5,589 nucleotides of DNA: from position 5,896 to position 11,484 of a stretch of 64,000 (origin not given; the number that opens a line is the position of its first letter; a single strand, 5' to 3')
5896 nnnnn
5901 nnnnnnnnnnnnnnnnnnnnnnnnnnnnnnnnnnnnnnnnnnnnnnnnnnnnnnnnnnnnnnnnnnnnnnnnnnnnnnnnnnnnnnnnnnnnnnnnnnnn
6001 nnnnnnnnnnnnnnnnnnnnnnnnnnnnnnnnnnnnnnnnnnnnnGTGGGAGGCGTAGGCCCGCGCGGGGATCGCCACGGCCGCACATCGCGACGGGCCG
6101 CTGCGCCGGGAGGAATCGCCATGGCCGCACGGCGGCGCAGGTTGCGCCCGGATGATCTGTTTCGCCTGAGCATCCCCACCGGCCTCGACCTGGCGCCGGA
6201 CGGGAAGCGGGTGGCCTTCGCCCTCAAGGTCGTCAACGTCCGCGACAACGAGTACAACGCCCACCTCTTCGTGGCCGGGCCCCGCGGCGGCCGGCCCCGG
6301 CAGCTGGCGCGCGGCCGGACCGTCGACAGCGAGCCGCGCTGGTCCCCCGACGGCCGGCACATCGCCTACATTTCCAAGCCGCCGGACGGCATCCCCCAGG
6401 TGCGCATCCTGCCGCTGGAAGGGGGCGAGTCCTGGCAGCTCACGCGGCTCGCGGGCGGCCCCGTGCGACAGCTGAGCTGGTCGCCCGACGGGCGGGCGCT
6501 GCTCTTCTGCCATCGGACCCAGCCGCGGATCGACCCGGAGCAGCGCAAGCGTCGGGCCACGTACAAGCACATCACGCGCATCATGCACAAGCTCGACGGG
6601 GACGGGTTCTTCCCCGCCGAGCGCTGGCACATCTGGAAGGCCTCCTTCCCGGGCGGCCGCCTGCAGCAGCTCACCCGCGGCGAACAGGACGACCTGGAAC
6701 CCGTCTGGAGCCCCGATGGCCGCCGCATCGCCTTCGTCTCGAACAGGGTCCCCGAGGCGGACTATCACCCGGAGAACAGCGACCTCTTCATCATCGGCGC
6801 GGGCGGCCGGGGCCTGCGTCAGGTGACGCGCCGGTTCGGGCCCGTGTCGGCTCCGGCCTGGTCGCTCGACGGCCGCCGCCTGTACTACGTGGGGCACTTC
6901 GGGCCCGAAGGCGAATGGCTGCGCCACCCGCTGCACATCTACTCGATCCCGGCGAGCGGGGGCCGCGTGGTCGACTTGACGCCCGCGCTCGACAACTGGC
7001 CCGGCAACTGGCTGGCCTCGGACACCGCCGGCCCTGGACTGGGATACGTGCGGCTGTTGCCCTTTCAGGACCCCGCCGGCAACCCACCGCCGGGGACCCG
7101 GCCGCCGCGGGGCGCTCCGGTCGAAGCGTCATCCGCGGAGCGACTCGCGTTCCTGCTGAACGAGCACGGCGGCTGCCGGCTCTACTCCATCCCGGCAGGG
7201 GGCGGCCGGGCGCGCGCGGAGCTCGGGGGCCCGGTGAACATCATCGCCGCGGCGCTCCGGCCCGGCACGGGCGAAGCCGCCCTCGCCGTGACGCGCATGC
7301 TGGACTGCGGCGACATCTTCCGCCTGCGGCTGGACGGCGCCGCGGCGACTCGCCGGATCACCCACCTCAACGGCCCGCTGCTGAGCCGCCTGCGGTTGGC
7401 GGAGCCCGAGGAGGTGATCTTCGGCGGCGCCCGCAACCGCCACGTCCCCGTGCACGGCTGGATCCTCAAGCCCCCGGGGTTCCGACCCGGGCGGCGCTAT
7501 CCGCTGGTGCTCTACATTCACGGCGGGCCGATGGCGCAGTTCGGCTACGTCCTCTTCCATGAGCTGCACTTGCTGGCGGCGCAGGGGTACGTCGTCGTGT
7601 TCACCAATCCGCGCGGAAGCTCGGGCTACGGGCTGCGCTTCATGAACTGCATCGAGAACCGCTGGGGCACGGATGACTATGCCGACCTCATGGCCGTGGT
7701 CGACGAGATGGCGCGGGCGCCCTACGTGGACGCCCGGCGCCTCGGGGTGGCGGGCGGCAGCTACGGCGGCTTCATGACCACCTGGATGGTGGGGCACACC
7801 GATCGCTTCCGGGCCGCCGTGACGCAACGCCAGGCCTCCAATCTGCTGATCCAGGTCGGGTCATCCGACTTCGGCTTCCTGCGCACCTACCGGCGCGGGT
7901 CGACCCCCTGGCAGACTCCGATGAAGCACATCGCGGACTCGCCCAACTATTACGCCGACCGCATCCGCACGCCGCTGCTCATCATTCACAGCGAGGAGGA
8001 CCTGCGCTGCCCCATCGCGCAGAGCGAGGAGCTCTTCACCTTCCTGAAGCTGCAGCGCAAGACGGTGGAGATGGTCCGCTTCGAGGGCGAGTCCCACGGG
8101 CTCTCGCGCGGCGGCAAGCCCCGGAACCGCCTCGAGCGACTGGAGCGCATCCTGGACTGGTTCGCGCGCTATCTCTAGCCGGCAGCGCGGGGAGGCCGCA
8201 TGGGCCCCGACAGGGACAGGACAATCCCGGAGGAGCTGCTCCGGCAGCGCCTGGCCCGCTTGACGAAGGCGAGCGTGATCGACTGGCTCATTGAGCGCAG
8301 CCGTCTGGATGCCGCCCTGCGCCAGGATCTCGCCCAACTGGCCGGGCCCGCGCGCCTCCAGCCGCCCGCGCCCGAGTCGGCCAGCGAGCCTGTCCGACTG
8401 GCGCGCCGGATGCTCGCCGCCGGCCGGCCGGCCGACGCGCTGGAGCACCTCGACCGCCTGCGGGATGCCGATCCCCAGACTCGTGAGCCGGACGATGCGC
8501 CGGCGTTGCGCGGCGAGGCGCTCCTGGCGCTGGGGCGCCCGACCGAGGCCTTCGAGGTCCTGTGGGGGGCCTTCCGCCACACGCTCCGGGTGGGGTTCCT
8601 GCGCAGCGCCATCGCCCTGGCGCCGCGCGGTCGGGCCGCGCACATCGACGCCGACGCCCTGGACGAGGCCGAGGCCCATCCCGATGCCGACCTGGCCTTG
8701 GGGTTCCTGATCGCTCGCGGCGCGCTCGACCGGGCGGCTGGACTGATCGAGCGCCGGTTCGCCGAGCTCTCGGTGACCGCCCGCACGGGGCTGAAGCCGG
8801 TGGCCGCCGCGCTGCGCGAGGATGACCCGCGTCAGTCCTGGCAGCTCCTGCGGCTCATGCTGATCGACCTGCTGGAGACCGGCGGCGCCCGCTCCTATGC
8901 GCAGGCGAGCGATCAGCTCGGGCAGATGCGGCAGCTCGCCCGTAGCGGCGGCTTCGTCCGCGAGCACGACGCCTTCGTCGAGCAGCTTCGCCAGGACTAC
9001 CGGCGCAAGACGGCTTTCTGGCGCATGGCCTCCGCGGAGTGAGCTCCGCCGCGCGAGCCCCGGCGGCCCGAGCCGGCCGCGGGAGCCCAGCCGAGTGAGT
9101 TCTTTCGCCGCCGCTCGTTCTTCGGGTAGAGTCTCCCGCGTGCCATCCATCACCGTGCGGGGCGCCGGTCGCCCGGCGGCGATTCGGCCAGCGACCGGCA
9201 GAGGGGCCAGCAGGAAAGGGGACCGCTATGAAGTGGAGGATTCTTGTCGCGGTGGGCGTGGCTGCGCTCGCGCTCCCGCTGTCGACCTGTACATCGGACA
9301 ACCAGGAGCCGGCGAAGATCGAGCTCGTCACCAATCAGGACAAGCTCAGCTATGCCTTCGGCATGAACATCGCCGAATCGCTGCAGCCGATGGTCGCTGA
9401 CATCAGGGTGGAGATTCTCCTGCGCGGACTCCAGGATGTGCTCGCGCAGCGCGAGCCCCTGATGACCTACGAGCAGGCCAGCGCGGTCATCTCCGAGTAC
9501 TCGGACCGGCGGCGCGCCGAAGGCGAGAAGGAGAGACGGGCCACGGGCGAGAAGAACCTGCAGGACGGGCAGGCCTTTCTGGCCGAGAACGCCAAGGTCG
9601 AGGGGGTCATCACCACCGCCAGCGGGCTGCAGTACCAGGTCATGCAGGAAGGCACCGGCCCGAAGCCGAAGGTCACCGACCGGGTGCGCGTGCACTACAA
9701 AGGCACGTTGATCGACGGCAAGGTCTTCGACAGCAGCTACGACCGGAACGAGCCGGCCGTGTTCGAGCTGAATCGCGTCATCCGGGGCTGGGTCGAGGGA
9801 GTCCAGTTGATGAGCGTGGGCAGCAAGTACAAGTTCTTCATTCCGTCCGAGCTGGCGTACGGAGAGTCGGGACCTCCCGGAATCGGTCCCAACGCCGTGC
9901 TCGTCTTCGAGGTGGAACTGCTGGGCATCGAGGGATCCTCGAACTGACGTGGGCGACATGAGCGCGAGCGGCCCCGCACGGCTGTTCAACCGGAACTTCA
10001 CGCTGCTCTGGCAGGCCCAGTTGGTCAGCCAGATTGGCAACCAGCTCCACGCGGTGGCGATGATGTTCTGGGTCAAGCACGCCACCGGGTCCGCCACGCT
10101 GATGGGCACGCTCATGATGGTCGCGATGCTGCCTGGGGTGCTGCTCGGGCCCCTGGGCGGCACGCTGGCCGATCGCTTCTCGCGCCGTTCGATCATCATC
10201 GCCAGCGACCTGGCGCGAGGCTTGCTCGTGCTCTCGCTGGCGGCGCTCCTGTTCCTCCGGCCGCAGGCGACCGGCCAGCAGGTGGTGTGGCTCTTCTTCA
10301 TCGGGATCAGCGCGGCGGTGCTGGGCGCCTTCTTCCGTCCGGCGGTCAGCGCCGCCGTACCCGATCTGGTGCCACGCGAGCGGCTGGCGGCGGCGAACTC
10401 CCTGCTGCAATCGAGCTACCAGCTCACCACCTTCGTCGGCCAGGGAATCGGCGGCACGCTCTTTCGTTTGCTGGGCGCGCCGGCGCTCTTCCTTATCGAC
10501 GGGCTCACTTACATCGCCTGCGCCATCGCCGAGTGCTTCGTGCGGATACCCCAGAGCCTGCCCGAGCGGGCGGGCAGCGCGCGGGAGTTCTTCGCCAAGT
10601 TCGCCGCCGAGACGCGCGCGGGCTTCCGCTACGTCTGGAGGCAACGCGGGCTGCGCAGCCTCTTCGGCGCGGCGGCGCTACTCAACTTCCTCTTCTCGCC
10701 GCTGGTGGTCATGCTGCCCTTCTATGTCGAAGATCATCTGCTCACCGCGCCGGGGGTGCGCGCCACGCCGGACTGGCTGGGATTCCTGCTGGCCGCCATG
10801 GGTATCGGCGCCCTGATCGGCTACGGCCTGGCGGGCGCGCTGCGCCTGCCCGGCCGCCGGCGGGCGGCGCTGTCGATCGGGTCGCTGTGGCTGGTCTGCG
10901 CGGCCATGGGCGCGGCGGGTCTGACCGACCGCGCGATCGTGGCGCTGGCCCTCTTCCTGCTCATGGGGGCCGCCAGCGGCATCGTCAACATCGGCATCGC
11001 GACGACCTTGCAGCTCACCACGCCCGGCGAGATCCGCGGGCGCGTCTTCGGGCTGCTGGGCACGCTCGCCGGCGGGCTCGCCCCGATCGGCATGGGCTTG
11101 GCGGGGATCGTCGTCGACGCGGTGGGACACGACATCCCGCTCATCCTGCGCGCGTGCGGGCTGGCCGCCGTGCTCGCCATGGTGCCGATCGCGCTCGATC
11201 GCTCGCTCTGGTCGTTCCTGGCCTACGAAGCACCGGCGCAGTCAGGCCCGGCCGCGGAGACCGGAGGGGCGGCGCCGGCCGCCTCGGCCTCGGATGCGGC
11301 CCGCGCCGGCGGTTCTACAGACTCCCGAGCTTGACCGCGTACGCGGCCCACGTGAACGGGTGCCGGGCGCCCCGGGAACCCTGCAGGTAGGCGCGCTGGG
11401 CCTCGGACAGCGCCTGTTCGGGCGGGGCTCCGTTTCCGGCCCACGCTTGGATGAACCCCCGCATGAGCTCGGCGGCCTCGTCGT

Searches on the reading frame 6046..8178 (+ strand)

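Call 36: search_protein_families(library=pfam, proteins=[window:6046-8178:+], max_evalue=0.00001)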
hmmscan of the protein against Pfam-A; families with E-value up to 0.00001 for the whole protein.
window:6046-8178:+ (710 aa): 4 families
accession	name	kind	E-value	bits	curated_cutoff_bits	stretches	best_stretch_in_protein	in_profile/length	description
PF00326.27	Peptidase_S9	-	6.2e-50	170.1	22.6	1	504-710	4-210/213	Prolyl oligopeptidase family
PF07676.18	PD40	-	5.5e-28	96.7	20.9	1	206-234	1-29/38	WD40-like Beta Propeller Repeat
PF00561.26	Abhydrolase_1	-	1.6e-07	31.7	25.8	1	486-623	1-135/245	alpha/beta hydrolase fold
PF20434.5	BD-FAE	-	1.7e-06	28.2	26.8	0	623-665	171-213/215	BD-FAE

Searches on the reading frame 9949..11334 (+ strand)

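Call 36: search_protein_families(library=pfam, proteins=[window:9949-11334:+], max_evalue=0.00001)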
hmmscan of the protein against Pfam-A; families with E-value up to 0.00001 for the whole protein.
window:9949-11334:+ (461 aa): 2 families
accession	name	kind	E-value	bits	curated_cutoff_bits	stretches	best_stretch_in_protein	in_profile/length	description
PF07690.21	MFS_1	-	4.3e-37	128.3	33.4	1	23-378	4-343/347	Major Facilitator Superfamily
PF05977.19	MFS_3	-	4.8e-31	108.2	27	1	10-411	5-389/524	Transmembrane secretion effector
